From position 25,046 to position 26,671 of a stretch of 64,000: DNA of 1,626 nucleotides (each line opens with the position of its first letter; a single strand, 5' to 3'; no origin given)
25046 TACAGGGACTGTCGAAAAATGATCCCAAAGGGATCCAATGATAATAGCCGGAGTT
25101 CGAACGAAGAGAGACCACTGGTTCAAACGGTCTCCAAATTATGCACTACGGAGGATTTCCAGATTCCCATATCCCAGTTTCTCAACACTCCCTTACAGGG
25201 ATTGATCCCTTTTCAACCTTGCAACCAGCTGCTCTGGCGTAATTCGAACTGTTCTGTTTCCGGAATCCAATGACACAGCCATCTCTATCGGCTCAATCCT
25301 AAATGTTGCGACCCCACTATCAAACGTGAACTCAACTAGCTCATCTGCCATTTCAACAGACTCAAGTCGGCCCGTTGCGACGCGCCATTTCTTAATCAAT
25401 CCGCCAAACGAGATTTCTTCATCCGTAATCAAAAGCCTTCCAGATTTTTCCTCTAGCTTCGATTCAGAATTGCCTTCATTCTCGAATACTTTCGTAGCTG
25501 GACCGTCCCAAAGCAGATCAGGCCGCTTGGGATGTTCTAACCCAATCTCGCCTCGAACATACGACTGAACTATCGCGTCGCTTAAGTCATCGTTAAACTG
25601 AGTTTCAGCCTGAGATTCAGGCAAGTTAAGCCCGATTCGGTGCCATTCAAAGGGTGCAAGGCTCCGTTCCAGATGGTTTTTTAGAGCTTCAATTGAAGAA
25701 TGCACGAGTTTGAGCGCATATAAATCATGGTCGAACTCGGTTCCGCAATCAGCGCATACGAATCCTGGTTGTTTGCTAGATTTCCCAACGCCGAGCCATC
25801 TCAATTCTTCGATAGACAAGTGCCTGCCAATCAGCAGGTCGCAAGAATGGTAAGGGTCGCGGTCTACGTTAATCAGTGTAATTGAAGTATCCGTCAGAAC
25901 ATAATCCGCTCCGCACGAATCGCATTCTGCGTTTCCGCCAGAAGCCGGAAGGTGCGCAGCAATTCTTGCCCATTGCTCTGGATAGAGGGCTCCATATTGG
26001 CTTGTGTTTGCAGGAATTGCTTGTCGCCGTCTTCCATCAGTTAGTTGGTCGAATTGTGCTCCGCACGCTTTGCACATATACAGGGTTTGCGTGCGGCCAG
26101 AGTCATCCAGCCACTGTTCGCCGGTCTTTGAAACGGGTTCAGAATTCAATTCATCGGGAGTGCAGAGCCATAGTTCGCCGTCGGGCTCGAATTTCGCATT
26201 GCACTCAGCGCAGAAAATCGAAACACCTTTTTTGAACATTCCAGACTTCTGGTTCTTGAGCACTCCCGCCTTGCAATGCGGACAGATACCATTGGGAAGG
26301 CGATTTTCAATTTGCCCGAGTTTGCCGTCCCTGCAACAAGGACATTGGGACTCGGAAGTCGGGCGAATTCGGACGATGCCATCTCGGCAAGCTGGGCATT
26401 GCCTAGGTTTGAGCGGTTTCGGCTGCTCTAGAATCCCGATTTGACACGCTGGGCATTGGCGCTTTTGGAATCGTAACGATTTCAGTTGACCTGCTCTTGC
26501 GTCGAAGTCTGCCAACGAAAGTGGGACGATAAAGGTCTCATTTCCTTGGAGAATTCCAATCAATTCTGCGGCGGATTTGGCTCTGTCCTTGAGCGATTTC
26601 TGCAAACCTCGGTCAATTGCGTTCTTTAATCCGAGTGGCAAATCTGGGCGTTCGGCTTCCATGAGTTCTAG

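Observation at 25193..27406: Ser/Thr kinase fused to four zinc ribbons and a bPH-like domain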

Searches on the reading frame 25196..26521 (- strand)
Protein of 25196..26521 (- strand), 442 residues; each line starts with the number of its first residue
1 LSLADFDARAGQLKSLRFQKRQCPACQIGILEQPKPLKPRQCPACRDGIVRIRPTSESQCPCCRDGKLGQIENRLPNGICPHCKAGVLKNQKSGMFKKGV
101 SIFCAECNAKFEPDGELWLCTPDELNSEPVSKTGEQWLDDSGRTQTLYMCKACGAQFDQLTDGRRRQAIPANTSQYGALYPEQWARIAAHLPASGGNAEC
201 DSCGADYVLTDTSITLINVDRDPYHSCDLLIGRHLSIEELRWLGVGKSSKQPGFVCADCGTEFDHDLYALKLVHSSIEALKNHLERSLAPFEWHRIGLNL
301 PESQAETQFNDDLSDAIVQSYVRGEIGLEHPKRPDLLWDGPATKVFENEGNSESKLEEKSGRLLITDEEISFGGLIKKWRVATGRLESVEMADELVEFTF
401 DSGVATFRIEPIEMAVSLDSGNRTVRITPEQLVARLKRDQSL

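Call 53: find_related_loci(query=A5, collection=genome_contigs, flank=6000)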
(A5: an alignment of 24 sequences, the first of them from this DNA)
Query A5 (442 aa) in genome_contigs; peptide patterns used: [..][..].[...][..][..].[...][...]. (x = any residue, [..] = any of these).
68 stretches matched a pattern; 37 encode a relative of the query (tblastn E <= 1e-3); 37 distinct loci.
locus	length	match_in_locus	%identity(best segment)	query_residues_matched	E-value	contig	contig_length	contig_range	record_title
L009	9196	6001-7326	40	3-441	7e-99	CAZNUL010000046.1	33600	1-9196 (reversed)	MAG TPA_asm: uncultured Fimbriimonadaceae bacterium isolate binchicken_co185_284 genome assembly, contig: NODE_1636_leng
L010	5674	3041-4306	39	2-437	5e-95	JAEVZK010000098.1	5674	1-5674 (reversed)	MAG: Armatimonadota bacterium isolate OH_PBB_169 k127_906574, whole genome shotgun sequence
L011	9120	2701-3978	38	2-436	2e-93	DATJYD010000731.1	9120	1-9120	MAG TPA_asm: Fimbriimonadaceae bacterium isolate SMAG_U15143 k141_3177199, whole genome shotgun sequence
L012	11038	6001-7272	38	2-436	1e-86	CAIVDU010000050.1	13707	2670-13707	MAG: uncultured Armatimonadetes bacterium isolate AlinenLipids_bin-9590 genome assembly, contig: bin-9590:050/116, whole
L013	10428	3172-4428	38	2-438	2e-86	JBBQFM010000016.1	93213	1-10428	MAG: Fimbriimonadales bacterium isolate Co_metawrap_1030 Cmw_1030_k141_4667368_length_93213_cov_23.9546, whole genome sh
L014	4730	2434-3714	37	1-436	1e-86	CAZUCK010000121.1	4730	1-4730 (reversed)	MAG TPA_asm: uncultured Fimbriimonas sp. isolate binchicken_co185_184 genome assembly, contig: NODE_40962_length_4730_co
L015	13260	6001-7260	35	1-437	2e-85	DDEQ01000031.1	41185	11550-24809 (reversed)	MAG TPA_asm: Chthonomonas sp. UBA1950 UBA1950_contig_9506, whole genome shotgun sequence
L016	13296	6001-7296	36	3-440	2e-84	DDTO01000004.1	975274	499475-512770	MAG TPA_asm: Chthonomonas sp. UBA2362 UBA2362_contig_249, whole genome shotgun sequence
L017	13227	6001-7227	36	3-439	2e-84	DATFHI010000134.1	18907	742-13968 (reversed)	MAG TPA_asm: Fimbriimonadaceae bacterium isolate SMAG_U8685 k141_424024, whole genome shotgun sequence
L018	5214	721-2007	34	1-436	2e-83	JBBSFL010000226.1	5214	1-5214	MAG: Fimbriimonadales bacterium isolate LS1_sbin.88 LS1_sbin.88_K_72322_L_5214_cov_10.0000, whole genome shotgun sequenc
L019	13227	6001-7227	35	12-436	9e-82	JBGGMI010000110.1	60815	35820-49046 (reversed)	MAG: Fimbriimonas sp. isolate bin.008 k141_204163, whole genome shotgun sequence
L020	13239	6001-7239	34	1-441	1e-79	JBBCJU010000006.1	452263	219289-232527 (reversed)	MAG: Fimbriimonadaceae bacterium isolate MAG_CPA_45 P10A_000000075032, whole genome shotgun sequence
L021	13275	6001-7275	33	2-442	4e-79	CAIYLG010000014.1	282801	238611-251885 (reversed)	MAG: uncultured Armatimonadetes bacterium isolate AM-2014_bin-2629 genome assembly, contig: bin-2629:14/66, whole genome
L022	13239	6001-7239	35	1-441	7e-79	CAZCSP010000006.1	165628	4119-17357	MAG TPA_asm: uncultured Fimbriimonadaceae bacterium isolate SRP344714_co1_417 genome assembly, contig: NODE_206_length_1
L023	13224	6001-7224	34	12-436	2e-77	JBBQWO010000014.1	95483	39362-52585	MAG: Fimbriimonadales bacterium isolate Co_metawrap_2059 Cmw_2059_k141_3131080_length_95483_cov_10.9996, whole genome sh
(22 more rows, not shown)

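Call 62: search_protein_representatives(alignment_id=A5)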
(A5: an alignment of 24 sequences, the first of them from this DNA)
Query: 24 sequences, 440 profile positions. Proteins with E-value up to 0.001 (for the whole library): 257; up to 1e-10: 213; up to 1e-30: 167. The best 150 are listed.
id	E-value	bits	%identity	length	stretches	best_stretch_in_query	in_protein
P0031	3.4e-170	583.2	-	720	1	3-437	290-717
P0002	1.1e-169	581.4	-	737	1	2-437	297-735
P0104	9.1e-167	571.8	-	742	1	2-437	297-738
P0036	8.9e-162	555.4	-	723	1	5-436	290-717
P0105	1.1e-160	551.8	-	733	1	2-436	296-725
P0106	8.5e-159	545.6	-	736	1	2-436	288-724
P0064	2.7e-157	540.6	-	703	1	2-434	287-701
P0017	3.2e-157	540.4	-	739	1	2-436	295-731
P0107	7.8e-157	539.1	-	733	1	2-437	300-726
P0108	1.2e-154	531.9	-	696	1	2-435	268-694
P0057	2.6e-153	527.5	-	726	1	3-438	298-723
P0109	9.5e-152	522.3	-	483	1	3-435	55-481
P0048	4.9e-151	520.0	-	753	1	2-436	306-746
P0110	7.2e-149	512.9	-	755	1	2-438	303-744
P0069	6.1e-148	509.8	-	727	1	2-437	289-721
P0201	1.0e-71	258.6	-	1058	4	19-273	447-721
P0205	5.1e-68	246.4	-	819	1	3-434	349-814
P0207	2.1e-64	234.5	-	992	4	21-276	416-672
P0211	7.0e-62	226.2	-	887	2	22-314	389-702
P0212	1.5e-61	225.1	-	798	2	2-315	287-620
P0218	4.2e-59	217.0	-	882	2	18-331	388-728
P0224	8.8e-57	209.4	-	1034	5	21-266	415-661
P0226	7.9e-56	206.2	-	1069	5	128-276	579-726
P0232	4.5e-53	197.1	-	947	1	22-314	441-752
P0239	8.8e-48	179.7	-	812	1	2-387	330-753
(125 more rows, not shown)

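Call 63: search_protein_families(library=pfam, proteins=[P0201, P0207, P0211, P0212, P0218, P0224, P0226, P0232, P0239, P0205], max_evalue=0.001)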
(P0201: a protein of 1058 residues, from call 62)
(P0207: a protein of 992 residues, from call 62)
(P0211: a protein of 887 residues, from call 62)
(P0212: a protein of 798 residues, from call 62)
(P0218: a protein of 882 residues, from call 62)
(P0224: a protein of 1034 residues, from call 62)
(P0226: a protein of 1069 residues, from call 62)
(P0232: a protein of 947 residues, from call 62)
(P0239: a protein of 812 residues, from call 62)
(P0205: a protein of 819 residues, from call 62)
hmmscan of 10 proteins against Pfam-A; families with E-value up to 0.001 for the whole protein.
P0201 (1058 aa): 4 families
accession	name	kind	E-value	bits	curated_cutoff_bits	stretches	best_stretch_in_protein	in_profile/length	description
PF00069.31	Pkinase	-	1.8e-32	113.2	31.7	1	25-239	1-202/263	Protein kinase domain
PF07714.23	PK_Tyr_Ser-Thr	-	4.4e-15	56.1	23.1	1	75-238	42-209/258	Protein tyrosine and serine/threonine kinase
PF01636.29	APH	-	3.9e-06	27.2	23.2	0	153-181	169-198/239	Phosphotransferase enzyme family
PF03109.22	ABC1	-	9e-05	22.2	22.9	1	85-193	114-227/244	ABC1 atypical kinase-like domain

P0207 (992 aa): 5 families
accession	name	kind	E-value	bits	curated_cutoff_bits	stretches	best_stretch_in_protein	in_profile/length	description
PF00069.31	Pkinase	-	8.6e-38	130.7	31.7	1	44-316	1-255/263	Protein kinase domain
PF07714.23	PK_Tyr_Ser-Thr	-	2.2e-17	63.7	23.1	1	47-254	4-204/258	Protein tyrosine and serine/threonine kinase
PF03109.22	ABC1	-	2.4e-08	33.9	22.9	1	114-216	128-230/244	ABC1 atypical kinase-like domain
PF01636.29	APH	-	5.2e-08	33.4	23.2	0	113-172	56-110/239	Phosphotransferase enzyme family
PF03966.22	Trm112p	-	0.00014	22.1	22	0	435-551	8-31/40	Trm112p-like protein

P0211 (887 aa): 6 families
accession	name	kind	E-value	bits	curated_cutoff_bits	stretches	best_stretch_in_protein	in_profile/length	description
PF00069.31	Pkinase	-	6.1e-42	144.3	31.7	1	48-269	2-204/263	Protein kinase domain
PF07714.23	PK_Tyr_Ser-Thr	-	1.1e-26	94.2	23.1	1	104-304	44-250/258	Protein tyrosine and serine/threonine kinase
PF03109.22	ABC1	-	1.6e-10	41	22.9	1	133-224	140-230/244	ABC1 atypical kinase-like domain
PF06293.20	Kdo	-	3.7e-07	30.2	21.3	1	96-210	51-171/207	Lipopolysaccharide kinase (Kdo/WaaP) family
PF01636.29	APH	-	3.2e-05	24.2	23.2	1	181-209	169-198/239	Phosphotransferase enzyme family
PF14768.12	RPA_interact_C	-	0.00075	20.4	25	0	447-531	1-75/80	Replication protein A interacting C-terminal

P0212 (798 aa): 8 families
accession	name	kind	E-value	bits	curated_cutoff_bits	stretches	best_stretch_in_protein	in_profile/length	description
PF00069.31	Pkinase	-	1.7e-39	136.2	31.7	1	22-185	43-204/263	Protein kinase domain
PF07714.23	PK_Tyr_Ser-Thr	-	2.6e-28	99.5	23.1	1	18-220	42-246/258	Protein tyrosine and serine/threonine kinase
PF01636.29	APH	-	1.1e-08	35.6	23.2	0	16-96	32-110/239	Phosphotransferase enzyme family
PF03109.22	ABC1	-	1.7e-07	31.1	22.9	1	48-140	139-230/244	ABC1 atypical kinase-like domain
PF21344.3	Zn_ribbon_LysW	-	2.3e-05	24.3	27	0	445-468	22-45/46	Alpha-aminoadipate carrier protein LysW-like, globular domain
PF06293.20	Kdo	-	4.7e-05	23.4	21.3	1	48-126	88-171/207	Lipopolysaccharide kinase (Kdo/WaaP) family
PF14768.12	RPA_interact_C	-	0.00016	22.6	25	0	441-509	13-77/80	Replication protein A interacting C-terminal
PF14531.12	Kinase-like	-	0.00061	19.6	25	0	91-181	159-254/289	Kinase-like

P0218 (882 aa): 4 families
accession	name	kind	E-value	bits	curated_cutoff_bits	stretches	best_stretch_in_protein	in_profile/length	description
PF00069.31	Pkinase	-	1.6e-37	129.8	31.7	1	48-272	2-206/263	Protein kinase domain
PF07714.23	PK_Tyr_Ser-Thr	-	1.1e-20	74.4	23.1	1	101-305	40-250/258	Protein tyrosine and serine/threonine kinase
PF01636.29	APH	-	1.4e-06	28.7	23.2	0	104-181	41-110/239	Phosphotransferase enzyme family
PF03109.22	ABC1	-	2.2e-06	27.5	22.9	1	105-224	116-229/244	ABC1 atypical kinase-like domain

P0224 (1034 aa): 7 families
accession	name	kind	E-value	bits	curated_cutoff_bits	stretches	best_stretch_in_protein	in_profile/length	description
PF00069.31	Pkinase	-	5e-43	147.8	31.7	1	20-290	1-259/263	Protein kinase domain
PF07714.23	PK_Tyr_Ser-Thr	-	2.1e-25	89.9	23.1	1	23-273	4-243/258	Protein tyrosine and serine/threonine kinase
PF03109.22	ABC1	-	4.3e-08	33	22.9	1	96-189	129-222/244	ABC1 atypical kinase-like domain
PF01636.29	APH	-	4.3e-07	30.4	23.2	0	155-182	170-198/239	Phosphotransferase enzyme family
PF06293.20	Kdo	-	5.2e-05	23.2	21.3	1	107-182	90-170/207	Lipopolysaccharide kinase (Kdo/WaaP) family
PF01163.29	RIO1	-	0.00052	20.1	22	1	108-180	80-150/187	RIO domain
PF14471.11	DUF4428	-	0.00079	19.7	27.8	0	641-662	14-36/51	Domain of unknown function (DUF4428)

P0226 (1069 aa): 6 families
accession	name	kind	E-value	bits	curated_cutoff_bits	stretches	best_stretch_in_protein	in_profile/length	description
PF00069.31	Pkinase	-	3.1e-39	135.4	31.7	1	43-295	1-253/263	Protein kinase domain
PF07714.23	PK_Tyr_Ser-Thr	-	4.9e-18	65.8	23.1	1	45-248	3-199/258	Protein tyrosine and serine/threonine kinase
PF03109.22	ABC1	-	2.4e-07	30.6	22.9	1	107-212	122-227/244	ABC1 atypical kinase-like domain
PF01636.29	APH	-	2.9e-06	27.6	23.2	0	106-171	47-110/239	Phosphotransferase enzyme family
PF06293.20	Kdo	-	0.00031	20.7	21.3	1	124-197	89-167/207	Lipopolysaccharide kinase (Kdo/WaaP) family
PF13240.11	Zn_Ribbon_1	-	0.00064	19.9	25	1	6-25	2-21/23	zinc-ribbon domain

P0232 (947 aa): 2 families
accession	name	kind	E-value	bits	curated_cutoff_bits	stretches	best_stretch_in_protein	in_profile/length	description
PF00069.31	Pkinase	-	2.9e-24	86.3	31.7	1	16-266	1-204/263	Protein kinase domain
PF07714.23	PK_Tyr_Ser-Thr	-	7.7e-14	52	23.1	1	123-268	73-213/258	Protein tyrosine and serine/threonine kinase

P0239 (812 aa): 6 families
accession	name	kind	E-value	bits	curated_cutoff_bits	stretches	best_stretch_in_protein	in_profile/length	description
PF00069.31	Pkinase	-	2.1e-36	126.1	31.7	1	24-285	1-253/263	Protein kinase domain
PF07714.23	PK_Tyr_Ser-Thr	-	3.7e-20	72.8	23.1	1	26-285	3-250/258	Protein tyrosine and serine/threonine kinase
PF01636.29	APH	-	1.3e-06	28.7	23.2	1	63-158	20-110/239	Phosphotransferase enzyme family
PF03109.22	ABC1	-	5.5e-05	22.9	22.9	1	95-192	124-217/244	ABC1 atypical kinase-like domain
PF06293.20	Kdo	-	9.5e-05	22.4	21.3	1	111-190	90-170/207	Lipopolysaccharide kinase (Kdo/WaaP) family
PF17667.7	Pkinase_fungal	-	0.00038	19.7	24.1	1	138-192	285-342/387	Fungal protein kinase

P0205 (819 aa): 5 families
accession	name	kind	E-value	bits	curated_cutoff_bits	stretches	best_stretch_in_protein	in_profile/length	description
PF00069.31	Pkinase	-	3.4e-40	138.5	31.7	1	47-277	1-212/263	Protein kinase domain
PF07714.23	PK_Tyr_Ser-Thr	-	1.2e-22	80.9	23.1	1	105-304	45-250/258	Protein tyrosine and serine/threonine kinase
PF01636.29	APH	-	2.4e-07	31.2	23.2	0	179-208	167-197/239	Phosphotransferase enzyme family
PF03109.22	ABC1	-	5.3e-07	29.5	22.9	1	133-223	140-229/244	ABC1 atypical kinase-like domain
PF13240.11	Zn_Ribbon_1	-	0.00042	20.5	25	1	3-24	2-23/23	zinc-ribbon domain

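Call 65: list_cluster_members(proteins=[P0201, P0207, P0211, P0212, P0218, P0224, P0226, P0232, P0239, P0205])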
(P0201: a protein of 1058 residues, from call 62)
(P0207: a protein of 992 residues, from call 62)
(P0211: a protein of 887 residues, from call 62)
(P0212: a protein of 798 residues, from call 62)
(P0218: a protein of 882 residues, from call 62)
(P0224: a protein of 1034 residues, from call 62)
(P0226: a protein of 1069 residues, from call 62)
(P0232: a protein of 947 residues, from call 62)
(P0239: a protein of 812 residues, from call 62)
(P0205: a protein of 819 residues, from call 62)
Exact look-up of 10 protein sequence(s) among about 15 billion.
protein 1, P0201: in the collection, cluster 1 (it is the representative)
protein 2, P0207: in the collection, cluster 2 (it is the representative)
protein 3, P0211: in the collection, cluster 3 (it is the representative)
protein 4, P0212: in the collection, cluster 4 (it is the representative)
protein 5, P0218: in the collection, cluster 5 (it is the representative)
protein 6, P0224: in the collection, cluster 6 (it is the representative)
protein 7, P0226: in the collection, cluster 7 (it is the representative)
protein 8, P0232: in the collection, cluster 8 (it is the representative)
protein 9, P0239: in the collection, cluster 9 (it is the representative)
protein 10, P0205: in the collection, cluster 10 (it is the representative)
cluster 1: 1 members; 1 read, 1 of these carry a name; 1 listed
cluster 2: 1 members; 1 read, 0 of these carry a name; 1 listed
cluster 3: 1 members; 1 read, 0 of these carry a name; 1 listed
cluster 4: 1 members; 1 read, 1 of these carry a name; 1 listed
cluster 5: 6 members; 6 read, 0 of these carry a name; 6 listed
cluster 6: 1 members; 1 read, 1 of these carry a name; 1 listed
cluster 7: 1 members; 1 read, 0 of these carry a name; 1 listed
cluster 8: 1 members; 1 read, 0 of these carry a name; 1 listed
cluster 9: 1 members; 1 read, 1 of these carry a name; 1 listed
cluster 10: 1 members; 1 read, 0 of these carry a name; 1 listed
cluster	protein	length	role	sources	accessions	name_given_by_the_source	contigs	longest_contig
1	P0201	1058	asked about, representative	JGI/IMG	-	serine/threonine protein kinase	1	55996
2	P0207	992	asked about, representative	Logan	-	-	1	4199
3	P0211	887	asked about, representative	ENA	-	-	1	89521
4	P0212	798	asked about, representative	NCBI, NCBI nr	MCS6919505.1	MAG: serine/threonine protein kinase, partial [Fimbriimonadales bacterium] | serine/threonine protein kinase [Fimbriimonadales bacterium]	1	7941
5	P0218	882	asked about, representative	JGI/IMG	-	-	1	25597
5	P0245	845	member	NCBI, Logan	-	-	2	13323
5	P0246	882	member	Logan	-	-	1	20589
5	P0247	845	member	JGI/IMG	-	-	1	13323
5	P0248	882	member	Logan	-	-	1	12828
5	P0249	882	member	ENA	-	-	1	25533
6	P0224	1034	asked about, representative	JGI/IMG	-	serine/threonine protein kinase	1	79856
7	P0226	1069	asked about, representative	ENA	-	-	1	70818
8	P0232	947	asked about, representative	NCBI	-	-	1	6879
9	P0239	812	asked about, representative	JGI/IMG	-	serine/threonine protein kinase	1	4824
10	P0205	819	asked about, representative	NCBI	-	-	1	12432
